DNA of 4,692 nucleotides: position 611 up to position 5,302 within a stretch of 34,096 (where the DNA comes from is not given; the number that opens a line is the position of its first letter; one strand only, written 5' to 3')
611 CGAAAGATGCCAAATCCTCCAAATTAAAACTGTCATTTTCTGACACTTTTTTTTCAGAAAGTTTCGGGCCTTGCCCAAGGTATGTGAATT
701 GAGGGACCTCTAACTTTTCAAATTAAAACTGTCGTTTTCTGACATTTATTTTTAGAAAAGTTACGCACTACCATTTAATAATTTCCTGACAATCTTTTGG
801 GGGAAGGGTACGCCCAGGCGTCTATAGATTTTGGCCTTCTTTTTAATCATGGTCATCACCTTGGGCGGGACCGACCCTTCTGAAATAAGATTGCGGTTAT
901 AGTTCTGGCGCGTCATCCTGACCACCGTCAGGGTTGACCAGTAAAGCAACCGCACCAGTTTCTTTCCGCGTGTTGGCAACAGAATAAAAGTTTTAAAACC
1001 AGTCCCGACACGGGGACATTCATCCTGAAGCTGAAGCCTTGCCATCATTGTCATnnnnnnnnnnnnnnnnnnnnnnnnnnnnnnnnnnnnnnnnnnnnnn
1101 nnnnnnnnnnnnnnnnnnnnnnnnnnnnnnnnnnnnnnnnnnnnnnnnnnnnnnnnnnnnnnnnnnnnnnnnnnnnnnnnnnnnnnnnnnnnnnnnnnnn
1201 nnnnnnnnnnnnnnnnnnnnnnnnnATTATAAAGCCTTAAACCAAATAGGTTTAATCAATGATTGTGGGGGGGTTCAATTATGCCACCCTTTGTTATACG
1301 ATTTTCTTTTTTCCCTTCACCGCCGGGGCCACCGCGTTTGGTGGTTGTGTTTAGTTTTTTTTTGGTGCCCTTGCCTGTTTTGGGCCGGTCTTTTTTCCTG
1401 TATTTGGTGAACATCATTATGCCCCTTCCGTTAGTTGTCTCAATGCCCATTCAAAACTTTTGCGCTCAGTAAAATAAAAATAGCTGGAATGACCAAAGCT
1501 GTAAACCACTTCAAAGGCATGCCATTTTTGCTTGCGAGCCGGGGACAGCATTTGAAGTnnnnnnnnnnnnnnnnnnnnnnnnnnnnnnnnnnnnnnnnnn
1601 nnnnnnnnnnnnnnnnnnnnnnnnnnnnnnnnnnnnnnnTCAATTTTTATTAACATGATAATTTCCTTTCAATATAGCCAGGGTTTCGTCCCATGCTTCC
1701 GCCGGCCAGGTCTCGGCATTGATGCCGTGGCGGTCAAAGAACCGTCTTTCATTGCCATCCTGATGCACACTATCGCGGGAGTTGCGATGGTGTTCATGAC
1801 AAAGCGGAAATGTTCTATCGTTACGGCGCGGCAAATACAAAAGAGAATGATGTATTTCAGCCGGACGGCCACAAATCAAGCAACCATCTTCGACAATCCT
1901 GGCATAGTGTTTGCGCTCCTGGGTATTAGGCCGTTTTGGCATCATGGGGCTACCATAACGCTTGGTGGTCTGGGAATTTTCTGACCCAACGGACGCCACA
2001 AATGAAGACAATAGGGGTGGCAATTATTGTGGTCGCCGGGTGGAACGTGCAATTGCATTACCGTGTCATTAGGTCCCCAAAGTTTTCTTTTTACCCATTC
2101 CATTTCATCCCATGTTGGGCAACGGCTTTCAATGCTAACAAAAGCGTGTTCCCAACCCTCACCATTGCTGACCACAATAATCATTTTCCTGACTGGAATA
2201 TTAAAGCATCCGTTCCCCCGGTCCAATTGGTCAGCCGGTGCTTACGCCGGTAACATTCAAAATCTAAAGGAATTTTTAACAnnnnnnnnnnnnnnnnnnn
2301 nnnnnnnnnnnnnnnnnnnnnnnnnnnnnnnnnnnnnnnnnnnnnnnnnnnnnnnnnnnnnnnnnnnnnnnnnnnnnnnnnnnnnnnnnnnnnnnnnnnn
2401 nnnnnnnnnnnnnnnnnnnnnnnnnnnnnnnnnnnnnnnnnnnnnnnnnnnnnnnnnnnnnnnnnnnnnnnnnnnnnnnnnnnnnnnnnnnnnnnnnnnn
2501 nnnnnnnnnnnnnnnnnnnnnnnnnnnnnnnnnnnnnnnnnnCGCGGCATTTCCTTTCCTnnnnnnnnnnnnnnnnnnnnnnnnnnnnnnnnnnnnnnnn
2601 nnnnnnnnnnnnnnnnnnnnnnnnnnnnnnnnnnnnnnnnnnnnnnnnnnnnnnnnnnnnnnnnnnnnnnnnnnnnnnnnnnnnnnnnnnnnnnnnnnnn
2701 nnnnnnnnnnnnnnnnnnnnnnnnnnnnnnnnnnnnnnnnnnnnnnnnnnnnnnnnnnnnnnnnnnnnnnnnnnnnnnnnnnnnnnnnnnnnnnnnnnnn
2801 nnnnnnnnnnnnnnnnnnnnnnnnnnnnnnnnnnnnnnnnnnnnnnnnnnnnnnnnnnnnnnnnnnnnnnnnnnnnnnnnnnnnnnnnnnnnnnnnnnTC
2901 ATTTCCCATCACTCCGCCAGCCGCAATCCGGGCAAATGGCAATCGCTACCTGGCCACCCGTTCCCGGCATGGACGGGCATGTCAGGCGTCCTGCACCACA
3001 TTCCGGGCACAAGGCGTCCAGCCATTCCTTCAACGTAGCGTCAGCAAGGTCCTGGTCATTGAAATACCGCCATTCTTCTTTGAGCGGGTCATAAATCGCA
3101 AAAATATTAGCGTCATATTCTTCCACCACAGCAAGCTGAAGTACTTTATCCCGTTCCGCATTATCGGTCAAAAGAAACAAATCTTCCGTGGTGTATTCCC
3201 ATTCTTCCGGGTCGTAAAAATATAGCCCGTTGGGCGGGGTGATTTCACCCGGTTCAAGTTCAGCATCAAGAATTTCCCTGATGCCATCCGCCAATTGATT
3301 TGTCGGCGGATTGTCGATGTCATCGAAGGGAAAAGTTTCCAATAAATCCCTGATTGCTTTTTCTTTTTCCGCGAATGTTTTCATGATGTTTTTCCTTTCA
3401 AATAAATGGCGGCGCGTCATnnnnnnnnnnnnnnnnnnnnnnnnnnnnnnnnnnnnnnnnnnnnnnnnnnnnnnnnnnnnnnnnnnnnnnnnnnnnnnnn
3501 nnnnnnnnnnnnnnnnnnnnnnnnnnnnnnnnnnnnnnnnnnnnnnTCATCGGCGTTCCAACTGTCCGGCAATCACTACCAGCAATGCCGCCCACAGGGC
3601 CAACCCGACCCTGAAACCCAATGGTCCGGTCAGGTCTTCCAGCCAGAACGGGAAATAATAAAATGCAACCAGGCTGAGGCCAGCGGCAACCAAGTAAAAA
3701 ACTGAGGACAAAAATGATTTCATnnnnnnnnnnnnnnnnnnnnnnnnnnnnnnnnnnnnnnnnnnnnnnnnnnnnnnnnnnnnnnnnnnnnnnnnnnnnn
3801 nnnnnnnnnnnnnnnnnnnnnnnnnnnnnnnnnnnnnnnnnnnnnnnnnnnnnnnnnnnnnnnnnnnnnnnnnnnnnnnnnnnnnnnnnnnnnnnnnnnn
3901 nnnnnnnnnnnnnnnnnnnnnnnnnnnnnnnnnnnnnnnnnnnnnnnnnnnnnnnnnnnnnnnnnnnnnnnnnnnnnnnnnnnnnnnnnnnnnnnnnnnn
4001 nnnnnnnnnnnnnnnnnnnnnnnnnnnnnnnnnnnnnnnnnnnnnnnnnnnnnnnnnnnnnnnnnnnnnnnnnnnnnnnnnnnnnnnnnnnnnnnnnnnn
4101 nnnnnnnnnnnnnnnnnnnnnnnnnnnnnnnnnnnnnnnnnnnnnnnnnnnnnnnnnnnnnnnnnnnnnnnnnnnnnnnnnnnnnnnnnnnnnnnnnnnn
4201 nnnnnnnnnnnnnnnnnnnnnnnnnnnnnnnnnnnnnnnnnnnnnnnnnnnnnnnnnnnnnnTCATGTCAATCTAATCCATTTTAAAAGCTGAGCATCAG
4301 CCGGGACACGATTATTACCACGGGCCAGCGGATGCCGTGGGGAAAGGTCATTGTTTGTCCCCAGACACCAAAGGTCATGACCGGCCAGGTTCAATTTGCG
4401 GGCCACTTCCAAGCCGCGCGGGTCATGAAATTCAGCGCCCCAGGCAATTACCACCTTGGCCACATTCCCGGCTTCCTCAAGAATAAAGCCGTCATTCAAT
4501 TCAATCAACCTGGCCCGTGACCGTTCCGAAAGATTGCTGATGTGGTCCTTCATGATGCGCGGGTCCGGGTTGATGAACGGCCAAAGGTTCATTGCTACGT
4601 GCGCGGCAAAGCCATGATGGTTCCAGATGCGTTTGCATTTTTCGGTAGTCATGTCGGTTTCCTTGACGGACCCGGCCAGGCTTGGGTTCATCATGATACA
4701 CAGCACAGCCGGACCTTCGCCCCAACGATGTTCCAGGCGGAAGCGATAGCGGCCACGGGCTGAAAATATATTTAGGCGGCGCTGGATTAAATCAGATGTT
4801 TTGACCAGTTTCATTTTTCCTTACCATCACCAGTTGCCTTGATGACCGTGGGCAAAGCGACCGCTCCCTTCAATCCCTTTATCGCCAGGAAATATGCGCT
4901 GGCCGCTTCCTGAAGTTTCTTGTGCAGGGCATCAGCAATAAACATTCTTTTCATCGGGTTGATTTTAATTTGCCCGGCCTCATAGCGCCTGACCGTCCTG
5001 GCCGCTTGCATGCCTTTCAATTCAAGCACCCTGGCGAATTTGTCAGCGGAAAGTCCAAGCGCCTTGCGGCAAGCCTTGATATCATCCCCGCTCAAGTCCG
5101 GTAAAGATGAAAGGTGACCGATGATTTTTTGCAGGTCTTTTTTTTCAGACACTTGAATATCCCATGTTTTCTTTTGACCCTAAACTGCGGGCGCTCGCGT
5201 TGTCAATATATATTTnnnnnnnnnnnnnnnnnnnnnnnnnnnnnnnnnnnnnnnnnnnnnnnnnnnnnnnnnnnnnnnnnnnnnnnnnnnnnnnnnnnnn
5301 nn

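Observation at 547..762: Three phased 45-bp direct repeats, each with a dyad and an A/T tract, upstream of the packaging genes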

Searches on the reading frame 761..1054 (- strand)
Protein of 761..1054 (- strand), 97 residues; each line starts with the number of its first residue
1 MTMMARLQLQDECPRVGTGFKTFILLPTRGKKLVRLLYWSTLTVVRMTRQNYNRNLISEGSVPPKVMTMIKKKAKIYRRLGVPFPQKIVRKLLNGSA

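Call 9: search_protein_families(library=phrogs, proteins=[window:761-1054:-], max_evalue=0.01)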
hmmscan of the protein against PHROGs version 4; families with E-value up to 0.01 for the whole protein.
window:761-1054:- (97 aa): 0 families

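Call 10: search_protein_families(library=pfam, proteins=[window:761-1054:-], max_evalue=0.01)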
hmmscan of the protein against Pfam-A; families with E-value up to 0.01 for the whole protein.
window:761-1054:- (97 aa): 0 families

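Call 15: find_related_loci(query=window:761-1054:-, collection=viral_contigs, flank=4000)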
Query window:761-1054:- (97 aa) in viral_contigs; peptide patterns used: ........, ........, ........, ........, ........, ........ (x = any residue, [..] = any of these).
8 stretches matched a pattern, but none encodes a relative of the query by tblastn (E <= 1e-3).

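Call 45: search_protein_representatives(protein=window:761-1054:-)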
Query: 97 residues. Proteins with E-value up to 0.001 (for the whole library): 7; up to 1e-10: 2; up to 1e-30: 1. The best 7 are listed.
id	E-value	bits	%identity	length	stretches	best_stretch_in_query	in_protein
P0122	3.4e-57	206.2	100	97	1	1-97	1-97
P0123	1.2e-12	63.8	39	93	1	4-93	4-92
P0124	6.1e-07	45.5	32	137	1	5-92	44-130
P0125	1.0e-06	44.8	46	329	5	22-62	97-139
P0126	3.9e-06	43.0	41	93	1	14-94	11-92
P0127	8.2e-05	38.7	31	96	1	12-93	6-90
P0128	3.2e-04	36.8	30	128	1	15-92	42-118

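Call 47: find_encoding_contigs(protein=P0123, flank=5000, max_places=5)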
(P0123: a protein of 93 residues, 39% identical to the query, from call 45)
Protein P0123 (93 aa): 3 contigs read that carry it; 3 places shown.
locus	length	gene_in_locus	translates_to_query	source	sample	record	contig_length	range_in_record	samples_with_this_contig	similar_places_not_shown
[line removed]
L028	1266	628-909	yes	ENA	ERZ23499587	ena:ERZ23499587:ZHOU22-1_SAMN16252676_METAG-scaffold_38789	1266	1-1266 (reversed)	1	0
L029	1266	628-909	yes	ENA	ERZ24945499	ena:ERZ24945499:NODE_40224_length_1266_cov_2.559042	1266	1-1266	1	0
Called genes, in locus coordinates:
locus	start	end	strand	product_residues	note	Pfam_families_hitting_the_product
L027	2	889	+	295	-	?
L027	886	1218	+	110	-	-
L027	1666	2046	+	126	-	-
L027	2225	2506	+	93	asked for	-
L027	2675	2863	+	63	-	?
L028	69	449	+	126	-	-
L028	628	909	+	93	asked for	-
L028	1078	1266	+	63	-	?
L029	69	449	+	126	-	-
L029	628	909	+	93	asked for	-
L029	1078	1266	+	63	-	?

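Call 53: find_encoding_contigs(protein=P0126, flank=5000, max_places=5)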
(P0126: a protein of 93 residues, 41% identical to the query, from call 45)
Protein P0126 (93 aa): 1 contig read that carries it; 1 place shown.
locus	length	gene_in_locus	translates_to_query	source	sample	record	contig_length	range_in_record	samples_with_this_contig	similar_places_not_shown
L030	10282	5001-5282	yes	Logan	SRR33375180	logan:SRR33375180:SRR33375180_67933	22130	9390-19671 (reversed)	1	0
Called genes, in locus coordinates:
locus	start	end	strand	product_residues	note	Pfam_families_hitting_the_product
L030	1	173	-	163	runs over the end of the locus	-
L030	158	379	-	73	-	-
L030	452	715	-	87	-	-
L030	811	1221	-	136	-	-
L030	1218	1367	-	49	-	-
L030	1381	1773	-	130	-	-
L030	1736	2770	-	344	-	PF13730:HTH_36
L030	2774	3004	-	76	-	PF15943:YdaS_toxin (weak)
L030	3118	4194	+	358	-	PF06067:DUF932 (weak)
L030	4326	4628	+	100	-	-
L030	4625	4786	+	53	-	-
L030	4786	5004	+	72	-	-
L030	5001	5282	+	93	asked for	-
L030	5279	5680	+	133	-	-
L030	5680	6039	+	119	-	-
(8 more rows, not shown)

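Call 54: find_encoding_contigs(protein=P0128, flank=5000, max_places=5)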
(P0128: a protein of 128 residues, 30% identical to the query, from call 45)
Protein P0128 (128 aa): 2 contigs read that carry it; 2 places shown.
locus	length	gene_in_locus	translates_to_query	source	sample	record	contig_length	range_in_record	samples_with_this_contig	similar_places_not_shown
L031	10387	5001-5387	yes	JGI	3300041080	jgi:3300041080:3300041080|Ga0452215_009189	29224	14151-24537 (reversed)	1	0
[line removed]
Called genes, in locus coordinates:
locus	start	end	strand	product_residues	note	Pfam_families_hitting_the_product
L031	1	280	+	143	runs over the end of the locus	-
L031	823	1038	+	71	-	-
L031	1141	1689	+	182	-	-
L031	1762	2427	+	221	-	-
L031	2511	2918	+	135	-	-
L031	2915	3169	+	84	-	-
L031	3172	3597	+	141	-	-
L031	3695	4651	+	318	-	-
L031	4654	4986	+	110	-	-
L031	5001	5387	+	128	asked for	-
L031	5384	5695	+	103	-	-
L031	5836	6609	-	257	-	-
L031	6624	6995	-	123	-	PF10073:GapR_DNA-bd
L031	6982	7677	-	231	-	-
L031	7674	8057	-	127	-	-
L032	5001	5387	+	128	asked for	-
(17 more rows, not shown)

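Call 67: predict_structure(alignment_id=A2)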
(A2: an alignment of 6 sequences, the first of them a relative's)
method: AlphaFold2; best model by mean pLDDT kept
length: 97 residues; sequences in the alignment: 6
mean_pLDDT: 81.0   pTM: 0.67
mean pLDDT of the five models: 81.0, 80.9, 79.7, 73.3, 71.5
residues with pLDDT >= 90: 6; 70-90: 76; 50-70: 8; < 50: 7
segments of 3 or more residues with pLDDT < 50: 13-17
pLDDT, mean of each block of 10 residues (from residue 1): 79 54 81 86 87 87 87 90 86 69
secondary structure, 60 per line:
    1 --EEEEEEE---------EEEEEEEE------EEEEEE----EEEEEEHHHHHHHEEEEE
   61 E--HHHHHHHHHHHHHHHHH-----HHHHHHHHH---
elements in order: E3-9 E19-26 E33-38 E43-48 H49-55 E56-61 H64-80 H86-94

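Call 70: fold_search(model_id=the predicted structure, library=pdb)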
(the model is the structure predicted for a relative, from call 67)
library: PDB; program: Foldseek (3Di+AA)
matches with E <= 10: 724; with E <= 0.001: 0
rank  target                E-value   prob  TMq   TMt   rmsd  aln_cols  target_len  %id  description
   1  5m9n_B                7.0e-02  0.94  0.35  0.20   3.9        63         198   10  Crystal structure of human TDRD1 extended Tudor domain in complex with a symmetrically dimethylated E2F peptide (released 2016-11-16)
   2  9qvk                  1.2e-01  0.85  0.44  0.15  11.4       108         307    6  Crystal structure of the CtaG_C11A variant from Ruminiclostridium cellulolyticum (P2(1)-small) (released 2025-10-01)
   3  9quz                  1.2e-01  0.85  0.44  0.15  11.3       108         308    6  Crystal structure of CtaG from Ruminiclostridium cellulolyticum (P2(1)-small) (released 2025-10-01)
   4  5mmi_Q                1.2e-01  0.57  0.33  0.29   5.2        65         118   15  Structure of the large subunit of the chloroplast ribosome (released 2017-01-11)
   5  5m9n_A                1.6e-01  0.87  0.36  0.20   3.9        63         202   11  Crystal structure of human TDRD1 extended Tudor domain in complex with a symmetrically dimethylated E2F peptide (released 2016-11-16)
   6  2eqk_MODEL_1_A        1.7e-01  0.85  0.38  0.42   4.8        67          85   12  Solution structure of the TUDOR domain of Tudor domain-containing protein 4 (released 2007-10-02)
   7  9qvp_A                1.7e-01  0.72  0.43  0.15  11.6       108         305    7  Crystal structure of the CtaG_H128A variant from Ruminiclostridium cellulolyticum (P2(1)2(1)2(1)-medium) (released 2025-10-01)
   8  9qvq_B                1.8e-01  0.82  0.45  0.16  10.0       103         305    7  Crystal structure of the CtaG_H128A variant from Ruminiclostridium cellulolyticum in complex with PHBA (P2(1)-medium) (released 2025-10-01)
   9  9qvo                  1.8e-01  0.80  0.44  0.15  11.4       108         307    6  Crystal structure of the CtaG_H128A variant from Ruminiclostridium cellulolyticum (P2(1)-small) (released 2025-10-01)
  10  9qvs                  1.8e-01  0.77  0.43  0.15  11.4       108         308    6  Crystal structure of the CtaG_D144N variant from Ruminiclostridium cellulolyticum (P2(1)-small) (released 2025-10-01)
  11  7du5_A                1.9e-01  0.72  0.42  0.37   6.1       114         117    8  The structure of the M.tb MazF-mt1 toxin in complex with a fragment of cognate antitoxin (released 2022-01-12)
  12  8c90_P                2.9e-01  0.30  0.32  0.29   5.8        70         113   13  Cryo-EM captures early ribosome assembly in action (released 2023-04-05)
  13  1bwn_A                2.9e-01  0.28  0.26  0.17  10.3        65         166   11  PH DOMAIN AND BTK MOTIF FROM BRUTON'S TYROSINE KINASE MUTANT E41K IN COMPLEX WITH INS(1,3,4,5)P4 (released 1999-06-15)
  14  9qvl                  3.1e-01  0.66  0.44  0.15  11.4       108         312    6  Crystal structure of the CtaG_C11A variant from Ruminiclostridium cellulolyticum (P2(1)2(1)2(1)-small) (released 2025-10-01)
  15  6z47_A                4.0e-01  0.66  0.37  0.05   5.6        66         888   12  Smooth muscle myosin shutdown state heads region (released 2020-12-09)
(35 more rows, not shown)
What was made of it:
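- Its weak structural neighbours include KOW-type ribosomal proteins, OapB and MazF (calls 67, 70). The structural matches of the 97-aa protein are all non-significant (E >= 0.07; call 70).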

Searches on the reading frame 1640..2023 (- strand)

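Call 9: search_protein_families(library=phrogs, proteins=[window:1640-2023:-], max_evalue=0.01)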
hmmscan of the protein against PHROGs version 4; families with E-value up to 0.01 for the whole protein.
window:1640-2023:- (127 aa): 4 families
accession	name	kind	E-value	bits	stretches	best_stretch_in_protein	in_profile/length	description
phrog_1588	-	unknown function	2.6e-14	54.1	1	20-105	11-105/132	-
phrog_8048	-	DNA, RNA and nucleotide metabolism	0.00023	21.5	1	19-85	156-230/273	HNH endonuclease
phrog_7566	-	unknown function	0.00036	21.7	1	44-99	11-73/96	-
phrog_22514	-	DNA, RNA and nucleotide metabolism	0.0019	19.3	1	26-84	45-110/187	HNH endonuclease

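Call 10: search_protein_families(library=pfam, proteins=[window:1640-2023:-], max_evalue=0.01)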
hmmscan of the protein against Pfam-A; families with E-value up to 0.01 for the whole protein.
window:1640-2023:- (127 aa): 1 family
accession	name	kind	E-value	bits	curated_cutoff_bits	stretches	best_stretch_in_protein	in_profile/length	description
PF06147.18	DUF968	-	0.0035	17.8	27.8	1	28-106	81-160/171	Protein of unknown function (DUF968)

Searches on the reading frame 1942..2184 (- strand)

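Call 69: search_protein_families(library=pfam, proteins=[window:1942-2184:-], max_evalue=0.1)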
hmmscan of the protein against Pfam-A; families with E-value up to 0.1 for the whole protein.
window:1942-2184:- (80 aa): 1 family
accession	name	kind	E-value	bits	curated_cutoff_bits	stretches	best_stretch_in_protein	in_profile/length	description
PF24746.1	DUF7694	-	2.3e-23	82.2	27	1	4-65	2-64/66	Domain of unknown function (DUF7694)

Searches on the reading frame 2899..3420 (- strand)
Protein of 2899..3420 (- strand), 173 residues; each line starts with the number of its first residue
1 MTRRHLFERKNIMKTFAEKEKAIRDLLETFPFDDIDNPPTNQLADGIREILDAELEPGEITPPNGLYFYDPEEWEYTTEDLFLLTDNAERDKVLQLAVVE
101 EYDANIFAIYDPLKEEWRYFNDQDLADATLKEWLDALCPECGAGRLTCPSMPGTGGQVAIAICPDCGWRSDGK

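Call 9: search_protein_families(library=phrogs, proteins=[window:2899-3420:-], max_evalue=0.01)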
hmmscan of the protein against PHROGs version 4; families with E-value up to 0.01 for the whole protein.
window:2899-3420:- (173 aa): 1 family
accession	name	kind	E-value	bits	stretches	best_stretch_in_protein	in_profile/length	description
phrog_1467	-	unknown function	0.0022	18.5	1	127-169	157-200/226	-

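Call 10: search_protein_families(library=pfam, proteins=[window:2899-3420:-], max_evalue=0.01)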
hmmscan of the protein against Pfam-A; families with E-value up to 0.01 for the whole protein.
window:2899-3420:- (173 aa): 1 family
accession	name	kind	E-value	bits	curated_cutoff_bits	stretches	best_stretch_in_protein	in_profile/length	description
PF19108.5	DUF5795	-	0.00015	22.2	27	1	122-170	23-71/74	Family of unknown function (DUF5795)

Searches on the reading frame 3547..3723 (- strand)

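Call 69: search_protein_families(library=pfam, proteins=[window:3547-3723:-], max_evalue=0.1)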
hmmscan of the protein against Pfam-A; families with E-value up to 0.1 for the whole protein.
window:3547-3723:- (58 aa): 1 family
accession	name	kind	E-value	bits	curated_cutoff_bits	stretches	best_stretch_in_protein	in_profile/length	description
PF11712.13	Vma12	-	0.023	15.1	25.5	1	16-52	83-121/137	Endoplasmic reticulum-based factor for assembly of V-ATPase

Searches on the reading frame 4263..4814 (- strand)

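Call 9: search_protein_families(library=phrogs, proteins=[window:4263-4814:-], max_evalue=0.01)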
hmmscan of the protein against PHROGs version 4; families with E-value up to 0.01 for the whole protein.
window:4263-4814:- (183 aa): 1 family
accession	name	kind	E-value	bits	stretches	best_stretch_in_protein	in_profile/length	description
phrog_3230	-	unknown function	2.3e-28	100.1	1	15-179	11-163/167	-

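Call 10: search_protein_families(library=pfam, proteins=[window:4263-4814:-], max_evalue=0.01)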
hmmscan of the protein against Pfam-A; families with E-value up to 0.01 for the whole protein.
window:4263-4814:- (183 aa): 1 family
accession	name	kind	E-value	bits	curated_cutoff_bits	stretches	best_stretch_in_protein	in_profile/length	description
PF07799.17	DUF1643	-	2.5e-23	83.1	22.5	1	24-163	1-134/134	Protein of unknown function (DUF1643)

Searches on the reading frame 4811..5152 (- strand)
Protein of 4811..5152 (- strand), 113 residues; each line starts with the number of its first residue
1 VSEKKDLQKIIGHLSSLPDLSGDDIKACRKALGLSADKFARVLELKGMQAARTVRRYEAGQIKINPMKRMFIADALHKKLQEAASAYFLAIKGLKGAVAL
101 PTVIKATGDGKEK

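Call 9: search_protein_families(library=phrogs, proteins=[window:4811-5152:-], max_evalue=0.01)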
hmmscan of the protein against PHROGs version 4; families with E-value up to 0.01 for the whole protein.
window:4811-5152:- (113 aa): 3 families
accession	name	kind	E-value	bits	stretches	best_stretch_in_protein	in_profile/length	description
phrog_14076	-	transcription regulation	0.00026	22.4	1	20-68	13-60/86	transcriptional regulator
phrog_2104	-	unknown function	0.0054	17.9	1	13-61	32-76/103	-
phrog_955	-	DNA, RNA and nucleotide metabolism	0.0066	17.2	1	21-66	25-66/142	HTH DNA binding protein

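Call 10: search_protein_families(library=pfam, proteins=[window:4811-5152:-], max_evalue=0.01)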
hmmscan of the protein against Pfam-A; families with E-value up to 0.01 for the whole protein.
window:4811-5152:- (113 aa): 1 family
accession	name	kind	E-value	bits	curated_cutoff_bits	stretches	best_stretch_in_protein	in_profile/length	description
PF01381.28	HTH_3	-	0.00061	20.2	23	1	25-81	1-53/55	Helix-turn-helix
